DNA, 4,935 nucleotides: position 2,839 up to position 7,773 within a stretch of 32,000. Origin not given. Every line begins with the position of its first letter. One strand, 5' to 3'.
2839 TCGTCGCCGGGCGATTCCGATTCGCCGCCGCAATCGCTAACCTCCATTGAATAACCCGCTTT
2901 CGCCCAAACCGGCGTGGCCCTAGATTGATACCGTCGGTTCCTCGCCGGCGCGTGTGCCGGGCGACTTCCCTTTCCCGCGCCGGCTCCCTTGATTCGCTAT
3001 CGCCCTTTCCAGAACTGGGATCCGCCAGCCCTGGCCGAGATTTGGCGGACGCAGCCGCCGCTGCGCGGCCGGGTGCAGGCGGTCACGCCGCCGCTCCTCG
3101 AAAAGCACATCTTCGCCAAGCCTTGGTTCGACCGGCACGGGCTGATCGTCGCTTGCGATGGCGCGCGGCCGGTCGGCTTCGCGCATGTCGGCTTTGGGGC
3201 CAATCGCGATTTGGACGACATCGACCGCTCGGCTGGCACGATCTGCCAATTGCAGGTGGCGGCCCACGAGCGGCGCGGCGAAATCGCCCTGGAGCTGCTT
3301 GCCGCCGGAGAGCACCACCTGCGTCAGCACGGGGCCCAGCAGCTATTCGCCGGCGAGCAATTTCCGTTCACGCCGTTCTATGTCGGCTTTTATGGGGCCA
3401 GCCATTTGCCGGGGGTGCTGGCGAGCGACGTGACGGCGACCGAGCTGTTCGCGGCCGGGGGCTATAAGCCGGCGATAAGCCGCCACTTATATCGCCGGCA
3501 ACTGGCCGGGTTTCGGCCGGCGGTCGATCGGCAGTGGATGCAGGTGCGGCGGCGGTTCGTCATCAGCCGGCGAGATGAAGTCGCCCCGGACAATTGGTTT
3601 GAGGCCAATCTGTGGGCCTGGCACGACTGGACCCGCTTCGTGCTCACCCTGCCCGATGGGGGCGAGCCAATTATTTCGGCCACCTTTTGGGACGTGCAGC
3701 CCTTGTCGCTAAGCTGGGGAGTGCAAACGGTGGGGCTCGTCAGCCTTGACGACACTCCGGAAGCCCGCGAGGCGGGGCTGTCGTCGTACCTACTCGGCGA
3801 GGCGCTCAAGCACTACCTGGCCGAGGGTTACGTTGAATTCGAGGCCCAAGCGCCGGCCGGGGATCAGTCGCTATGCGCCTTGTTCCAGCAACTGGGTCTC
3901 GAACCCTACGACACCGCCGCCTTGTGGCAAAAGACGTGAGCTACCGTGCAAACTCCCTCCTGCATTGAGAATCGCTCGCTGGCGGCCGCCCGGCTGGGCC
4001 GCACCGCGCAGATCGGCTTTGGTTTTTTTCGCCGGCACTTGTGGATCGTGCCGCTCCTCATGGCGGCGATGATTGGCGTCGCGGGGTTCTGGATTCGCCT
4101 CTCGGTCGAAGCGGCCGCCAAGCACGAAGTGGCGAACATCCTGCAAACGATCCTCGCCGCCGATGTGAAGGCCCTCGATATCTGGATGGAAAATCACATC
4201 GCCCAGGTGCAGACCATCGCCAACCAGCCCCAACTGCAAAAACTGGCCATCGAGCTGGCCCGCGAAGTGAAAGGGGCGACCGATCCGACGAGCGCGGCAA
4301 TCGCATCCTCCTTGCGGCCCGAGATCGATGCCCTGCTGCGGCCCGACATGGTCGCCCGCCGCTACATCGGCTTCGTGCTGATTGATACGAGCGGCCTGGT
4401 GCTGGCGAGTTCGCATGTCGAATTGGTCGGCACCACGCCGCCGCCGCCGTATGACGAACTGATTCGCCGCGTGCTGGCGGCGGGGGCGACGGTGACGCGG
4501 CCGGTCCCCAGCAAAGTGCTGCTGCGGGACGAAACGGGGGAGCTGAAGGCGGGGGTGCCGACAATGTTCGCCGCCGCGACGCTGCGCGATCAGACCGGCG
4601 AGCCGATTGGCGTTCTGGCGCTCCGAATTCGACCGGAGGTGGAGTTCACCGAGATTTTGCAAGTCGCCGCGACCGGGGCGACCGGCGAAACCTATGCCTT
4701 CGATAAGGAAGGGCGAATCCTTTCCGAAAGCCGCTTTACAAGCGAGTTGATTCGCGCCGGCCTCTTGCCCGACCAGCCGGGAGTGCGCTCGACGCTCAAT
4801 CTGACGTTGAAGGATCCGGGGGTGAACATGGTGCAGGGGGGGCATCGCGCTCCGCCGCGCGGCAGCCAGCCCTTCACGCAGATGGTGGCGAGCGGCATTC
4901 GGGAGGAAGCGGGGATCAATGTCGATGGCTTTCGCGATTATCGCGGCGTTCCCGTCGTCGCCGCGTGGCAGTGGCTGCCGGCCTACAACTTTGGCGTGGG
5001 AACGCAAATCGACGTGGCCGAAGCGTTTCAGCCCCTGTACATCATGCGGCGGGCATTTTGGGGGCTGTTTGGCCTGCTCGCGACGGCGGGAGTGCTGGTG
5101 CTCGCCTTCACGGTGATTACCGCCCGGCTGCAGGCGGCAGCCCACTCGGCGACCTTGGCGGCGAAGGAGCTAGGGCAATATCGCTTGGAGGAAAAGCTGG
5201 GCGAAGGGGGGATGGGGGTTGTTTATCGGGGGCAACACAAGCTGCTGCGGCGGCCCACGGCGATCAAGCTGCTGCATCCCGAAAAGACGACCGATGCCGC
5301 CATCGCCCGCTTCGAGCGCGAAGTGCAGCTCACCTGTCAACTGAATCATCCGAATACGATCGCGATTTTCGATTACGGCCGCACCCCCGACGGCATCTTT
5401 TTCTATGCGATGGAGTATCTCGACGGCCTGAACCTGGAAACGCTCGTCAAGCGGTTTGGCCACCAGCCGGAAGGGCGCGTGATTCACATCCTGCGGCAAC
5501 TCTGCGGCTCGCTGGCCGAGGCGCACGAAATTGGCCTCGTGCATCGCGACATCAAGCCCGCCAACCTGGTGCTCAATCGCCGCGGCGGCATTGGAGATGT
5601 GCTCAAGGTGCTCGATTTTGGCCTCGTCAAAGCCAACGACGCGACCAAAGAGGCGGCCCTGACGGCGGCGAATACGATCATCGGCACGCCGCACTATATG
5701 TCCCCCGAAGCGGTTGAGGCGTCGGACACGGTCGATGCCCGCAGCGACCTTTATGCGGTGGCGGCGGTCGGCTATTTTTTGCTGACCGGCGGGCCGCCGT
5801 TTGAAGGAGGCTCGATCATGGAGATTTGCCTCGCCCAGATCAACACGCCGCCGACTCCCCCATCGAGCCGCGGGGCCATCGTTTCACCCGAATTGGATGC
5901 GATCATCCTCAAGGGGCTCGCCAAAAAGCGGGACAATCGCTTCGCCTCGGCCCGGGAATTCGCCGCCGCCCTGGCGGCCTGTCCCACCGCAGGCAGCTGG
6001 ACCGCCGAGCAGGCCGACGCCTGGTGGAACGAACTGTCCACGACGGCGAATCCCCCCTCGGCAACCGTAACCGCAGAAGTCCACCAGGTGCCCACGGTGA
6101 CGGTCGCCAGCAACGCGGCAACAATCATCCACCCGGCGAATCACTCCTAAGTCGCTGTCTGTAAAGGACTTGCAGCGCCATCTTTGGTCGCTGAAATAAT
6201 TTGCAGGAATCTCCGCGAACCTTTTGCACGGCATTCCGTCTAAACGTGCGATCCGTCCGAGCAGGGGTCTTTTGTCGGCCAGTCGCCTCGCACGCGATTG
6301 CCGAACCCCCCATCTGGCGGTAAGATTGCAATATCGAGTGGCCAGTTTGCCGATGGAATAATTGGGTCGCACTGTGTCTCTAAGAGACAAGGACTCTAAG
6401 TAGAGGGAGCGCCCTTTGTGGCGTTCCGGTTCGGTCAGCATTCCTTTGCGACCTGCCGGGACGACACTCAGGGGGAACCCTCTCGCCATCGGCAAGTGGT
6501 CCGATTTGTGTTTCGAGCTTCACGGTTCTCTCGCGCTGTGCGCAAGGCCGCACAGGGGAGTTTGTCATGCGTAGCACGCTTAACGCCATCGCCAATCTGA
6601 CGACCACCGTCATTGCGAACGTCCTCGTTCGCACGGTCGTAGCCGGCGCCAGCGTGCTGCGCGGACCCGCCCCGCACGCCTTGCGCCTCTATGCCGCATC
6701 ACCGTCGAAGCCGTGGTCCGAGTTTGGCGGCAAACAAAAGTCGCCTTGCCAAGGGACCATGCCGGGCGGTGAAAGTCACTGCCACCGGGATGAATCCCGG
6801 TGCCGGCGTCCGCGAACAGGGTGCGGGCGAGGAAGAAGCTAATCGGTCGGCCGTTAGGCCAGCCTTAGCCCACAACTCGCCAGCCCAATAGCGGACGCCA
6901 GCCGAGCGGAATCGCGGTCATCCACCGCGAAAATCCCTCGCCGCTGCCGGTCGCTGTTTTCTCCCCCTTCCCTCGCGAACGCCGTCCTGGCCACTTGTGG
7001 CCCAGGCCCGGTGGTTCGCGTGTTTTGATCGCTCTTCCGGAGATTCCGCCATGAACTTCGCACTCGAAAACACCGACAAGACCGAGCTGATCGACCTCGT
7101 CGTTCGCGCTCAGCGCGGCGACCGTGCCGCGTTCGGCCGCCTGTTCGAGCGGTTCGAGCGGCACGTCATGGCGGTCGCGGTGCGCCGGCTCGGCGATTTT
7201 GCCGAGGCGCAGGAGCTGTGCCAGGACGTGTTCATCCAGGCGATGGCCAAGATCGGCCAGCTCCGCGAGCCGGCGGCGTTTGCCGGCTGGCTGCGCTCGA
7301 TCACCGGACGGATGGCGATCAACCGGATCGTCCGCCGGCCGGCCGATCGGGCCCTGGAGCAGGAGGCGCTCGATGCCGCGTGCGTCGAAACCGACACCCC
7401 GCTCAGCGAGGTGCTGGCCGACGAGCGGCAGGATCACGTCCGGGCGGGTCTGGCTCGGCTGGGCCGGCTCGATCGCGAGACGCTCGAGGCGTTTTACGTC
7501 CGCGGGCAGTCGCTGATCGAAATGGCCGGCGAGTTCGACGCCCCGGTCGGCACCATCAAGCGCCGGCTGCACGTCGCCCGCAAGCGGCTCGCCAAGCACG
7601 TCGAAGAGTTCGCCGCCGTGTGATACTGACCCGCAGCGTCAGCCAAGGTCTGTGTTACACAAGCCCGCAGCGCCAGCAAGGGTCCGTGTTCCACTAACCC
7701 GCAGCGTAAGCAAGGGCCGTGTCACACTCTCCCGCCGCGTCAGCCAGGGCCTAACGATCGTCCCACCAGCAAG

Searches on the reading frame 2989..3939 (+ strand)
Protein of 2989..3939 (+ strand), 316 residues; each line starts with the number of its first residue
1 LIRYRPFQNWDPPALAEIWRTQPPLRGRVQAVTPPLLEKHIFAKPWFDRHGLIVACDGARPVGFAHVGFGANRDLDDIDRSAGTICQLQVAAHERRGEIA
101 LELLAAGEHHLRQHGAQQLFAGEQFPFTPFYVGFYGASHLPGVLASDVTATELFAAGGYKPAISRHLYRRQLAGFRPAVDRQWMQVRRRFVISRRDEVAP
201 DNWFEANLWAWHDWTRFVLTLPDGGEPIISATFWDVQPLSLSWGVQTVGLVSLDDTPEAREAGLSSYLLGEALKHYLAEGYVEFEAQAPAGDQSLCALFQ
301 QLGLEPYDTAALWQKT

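Call 71: search_protein_families(library=pfam, proteins=[window:2989-3939:+], max_evalue=0.0001)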
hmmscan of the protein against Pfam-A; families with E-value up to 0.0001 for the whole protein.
window:2989-3939:+ (316 aa): 1 family
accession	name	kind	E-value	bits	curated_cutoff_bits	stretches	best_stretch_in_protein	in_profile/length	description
PF00583.31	Acetyltransf_1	-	2.4e-09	37.9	20.7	0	37-121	17-98/116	Acetyltransferase (GNAT) family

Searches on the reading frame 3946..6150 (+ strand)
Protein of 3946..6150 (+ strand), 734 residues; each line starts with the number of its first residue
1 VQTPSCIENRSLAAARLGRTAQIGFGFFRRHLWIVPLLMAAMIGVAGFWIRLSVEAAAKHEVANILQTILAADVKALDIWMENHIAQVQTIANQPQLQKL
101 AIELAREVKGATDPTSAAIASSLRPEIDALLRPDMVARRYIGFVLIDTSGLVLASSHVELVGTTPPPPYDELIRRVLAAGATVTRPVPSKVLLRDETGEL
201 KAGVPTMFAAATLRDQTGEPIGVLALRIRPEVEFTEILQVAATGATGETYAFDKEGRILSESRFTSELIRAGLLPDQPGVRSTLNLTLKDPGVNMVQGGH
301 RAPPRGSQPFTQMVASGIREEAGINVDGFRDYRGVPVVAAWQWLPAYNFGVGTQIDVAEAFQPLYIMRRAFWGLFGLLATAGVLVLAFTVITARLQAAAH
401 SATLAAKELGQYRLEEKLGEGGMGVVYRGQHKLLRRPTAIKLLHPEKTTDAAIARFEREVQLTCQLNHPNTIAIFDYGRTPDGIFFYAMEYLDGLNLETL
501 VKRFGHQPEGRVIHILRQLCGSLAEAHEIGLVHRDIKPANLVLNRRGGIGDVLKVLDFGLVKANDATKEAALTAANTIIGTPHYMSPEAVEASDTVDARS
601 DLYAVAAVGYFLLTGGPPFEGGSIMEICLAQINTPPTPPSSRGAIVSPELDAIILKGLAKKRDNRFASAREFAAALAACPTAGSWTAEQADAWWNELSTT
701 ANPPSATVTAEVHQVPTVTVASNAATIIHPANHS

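Call 17: search_protein_families(library=pfam, proteins=[window:3946-6150:+], max_evalue=0.001)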
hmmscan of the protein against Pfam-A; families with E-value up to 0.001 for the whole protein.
window:3946-6150:+ (734 aa): 5 families
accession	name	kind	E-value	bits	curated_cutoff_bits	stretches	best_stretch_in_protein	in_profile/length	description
PF00069.31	Pkinase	-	1.2e-40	140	31.7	1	412-667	1-253/263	Protein kinase domain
PF07714.23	PK_Tyr_Ser-Thr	-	1.7e-20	73.8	23.1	1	414-664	3-247/258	Protein tyrosine and serine/threonine kinase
PF02743.24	dCache_1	-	2e-08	34.5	45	1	61-264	6-184/240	Cache domain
PF01636.29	APH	-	0.00031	21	23.2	0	524-575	163-211/239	Phosphotransferase enzyme family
PF03109.22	ABC1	-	0.00079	19.1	22.9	0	489-569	147-222/244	ABC1 atypical kinase-like domain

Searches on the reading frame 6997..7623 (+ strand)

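Call 72: search_protein_families(library=pfam, proteins=[window:6997-7623:+], max_evalue=0.0001)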
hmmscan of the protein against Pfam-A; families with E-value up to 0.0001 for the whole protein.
window:6997-7623:+ (208 aa): 2 families
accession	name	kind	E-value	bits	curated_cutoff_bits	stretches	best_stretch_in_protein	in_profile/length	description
PF04542.20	Sigma70_r2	-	2.3e-12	47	24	1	49-113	1-67/71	Sigma-70 region 2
PF08281.18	Sigma70_r4_2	-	8.5e-05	22.6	25.7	0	152-198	8-54/54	Sigma-70, region 4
